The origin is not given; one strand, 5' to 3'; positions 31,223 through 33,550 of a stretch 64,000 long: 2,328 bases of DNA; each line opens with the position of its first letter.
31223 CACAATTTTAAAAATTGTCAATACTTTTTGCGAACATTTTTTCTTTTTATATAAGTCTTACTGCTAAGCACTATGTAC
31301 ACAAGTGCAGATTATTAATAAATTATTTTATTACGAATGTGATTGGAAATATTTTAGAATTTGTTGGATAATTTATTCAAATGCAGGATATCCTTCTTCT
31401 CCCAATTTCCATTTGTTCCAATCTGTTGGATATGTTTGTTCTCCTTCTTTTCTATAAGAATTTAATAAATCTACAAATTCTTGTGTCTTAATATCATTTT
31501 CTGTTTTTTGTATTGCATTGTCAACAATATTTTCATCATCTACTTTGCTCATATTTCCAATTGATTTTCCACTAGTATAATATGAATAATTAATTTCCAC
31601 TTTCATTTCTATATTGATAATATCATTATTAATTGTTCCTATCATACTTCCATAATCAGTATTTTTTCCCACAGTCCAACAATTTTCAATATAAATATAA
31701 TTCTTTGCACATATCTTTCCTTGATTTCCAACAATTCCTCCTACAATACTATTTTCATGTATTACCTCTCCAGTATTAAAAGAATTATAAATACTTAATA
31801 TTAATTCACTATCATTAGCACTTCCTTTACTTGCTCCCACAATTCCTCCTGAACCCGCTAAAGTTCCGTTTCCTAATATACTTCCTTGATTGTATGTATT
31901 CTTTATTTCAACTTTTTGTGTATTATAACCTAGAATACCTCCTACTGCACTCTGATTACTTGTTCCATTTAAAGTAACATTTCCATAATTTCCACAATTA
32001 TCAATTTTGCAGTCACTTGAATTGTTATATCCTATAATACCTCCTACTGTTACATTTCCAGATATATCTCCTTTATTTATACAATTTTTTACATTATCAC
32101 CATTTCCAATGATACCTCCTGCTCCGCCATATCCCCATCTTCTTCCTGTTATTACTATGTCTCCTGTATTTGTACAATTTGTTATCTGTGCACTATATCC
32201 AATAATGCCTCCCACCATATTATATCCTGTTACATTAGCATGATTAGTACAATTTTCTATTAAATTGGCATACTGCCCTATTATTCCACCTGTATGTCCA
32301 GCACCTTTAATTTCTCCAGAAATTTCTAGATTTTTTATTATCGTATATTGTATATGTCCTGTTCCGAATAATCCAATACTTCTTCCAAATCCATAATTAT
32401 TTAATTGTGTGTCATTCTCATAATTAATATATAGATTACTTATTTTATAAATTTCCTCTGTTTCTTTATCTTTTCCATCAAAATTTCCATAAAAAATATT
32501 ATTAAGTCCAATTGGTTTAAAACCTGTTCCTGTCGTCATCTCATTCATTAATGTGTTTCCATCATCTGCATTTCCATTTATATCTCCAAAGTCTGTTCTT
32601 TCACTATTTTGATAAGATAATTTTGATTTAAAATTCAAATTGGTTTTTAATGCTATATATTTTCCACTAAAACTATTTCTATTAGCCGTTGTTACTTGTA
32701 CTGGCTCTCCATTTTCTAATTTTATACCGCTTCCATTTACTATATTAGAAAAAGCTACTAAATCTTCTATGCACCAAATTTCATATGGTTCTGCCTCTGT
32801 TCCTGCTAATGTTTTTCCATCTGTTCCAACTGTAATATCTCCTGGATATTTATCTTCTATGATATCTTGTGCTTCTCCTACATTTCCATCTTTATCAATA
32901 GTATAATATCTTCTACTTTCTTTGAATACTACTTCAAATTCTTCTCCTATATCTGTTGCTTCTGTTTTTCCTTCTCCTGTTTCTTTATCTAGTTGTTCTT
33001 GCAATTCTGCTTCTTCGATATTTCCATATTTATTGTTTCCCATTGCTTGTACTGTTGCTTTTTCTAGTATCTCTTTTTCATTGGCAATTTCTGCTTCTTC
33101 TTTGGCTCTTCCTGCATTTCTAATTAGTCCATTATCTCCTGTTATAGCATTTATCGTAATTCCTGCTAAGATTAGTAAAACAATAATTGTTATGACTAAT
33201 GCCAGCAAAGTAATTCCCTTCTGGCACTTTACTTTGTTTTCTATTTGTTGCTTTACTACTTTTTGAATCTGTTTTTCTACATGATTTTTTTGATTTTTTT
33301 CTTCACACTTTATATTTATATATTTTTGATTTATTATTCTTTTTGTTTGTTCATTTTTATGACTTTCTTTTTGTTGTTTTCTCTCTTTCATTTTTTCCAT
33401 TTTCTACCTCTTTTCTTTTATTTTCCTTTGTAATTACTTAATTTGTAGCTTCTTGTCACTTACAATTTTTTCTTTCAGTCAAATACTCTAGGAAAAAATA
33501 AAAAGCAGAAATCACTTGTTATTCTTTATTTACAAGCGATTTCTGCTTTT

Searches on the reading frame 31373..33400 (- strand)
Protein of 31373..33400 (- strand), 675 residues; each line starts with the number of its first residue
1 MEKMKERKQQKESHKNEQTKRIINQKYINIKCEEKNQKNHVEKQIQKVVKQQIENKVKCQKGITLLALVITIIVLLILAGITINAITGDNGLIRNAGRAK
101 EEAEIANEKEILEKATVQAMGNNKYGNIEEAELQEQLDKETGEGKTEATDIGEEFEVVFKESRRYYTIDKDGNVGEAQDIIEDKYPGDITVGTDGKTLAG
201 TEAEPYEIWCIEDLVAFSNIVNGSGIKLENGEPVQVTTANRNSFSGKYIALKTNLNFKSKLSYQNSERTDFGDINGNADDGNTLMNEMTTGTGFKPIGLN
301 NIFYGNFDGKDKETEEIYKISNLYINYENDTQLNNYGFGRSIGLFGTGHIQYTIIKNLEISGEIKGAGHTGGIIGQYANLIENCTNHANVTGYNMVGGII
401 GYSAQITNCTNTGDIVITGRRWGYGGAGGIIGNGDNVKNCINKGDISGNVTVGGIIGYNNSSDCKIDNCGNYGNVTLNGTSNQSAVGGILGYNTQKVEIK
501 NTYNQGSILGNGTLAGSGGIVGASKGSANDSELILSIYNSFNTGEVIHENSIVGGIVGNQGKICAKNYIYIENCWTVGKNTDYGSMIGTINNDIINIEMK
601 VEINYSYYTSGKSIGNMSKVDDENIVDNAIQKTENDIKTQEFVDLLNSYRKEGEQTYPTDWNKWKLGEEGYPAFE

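Call 33: search_protein_families(library=pfam, proteins=[window:31373-33400:-])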
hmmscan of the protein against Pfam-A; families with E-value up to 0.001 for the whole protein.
window:31373-33400:- (675 aa): 1 family
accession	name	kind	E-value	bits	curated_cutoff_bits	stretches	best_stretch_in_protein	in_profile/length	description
PF07581.17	Glug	-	5e-08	33.3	20.5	1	392-416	1-28/28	The GLUG motif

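Call 42: find_encoding_contigs(protein=window:31373-33400:-, flank=1500, max_places=10)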
Protein window:31373-33400:- (675 aa): no gene with exactly this product is on record in the collection.

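Call 77: find_encoding_contigs(protein=window:31373-33391:-, flank=600, max_places=10)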
Protein window:31373-33391:- (672 aa): no gene with exactly this product is on record in the collection.
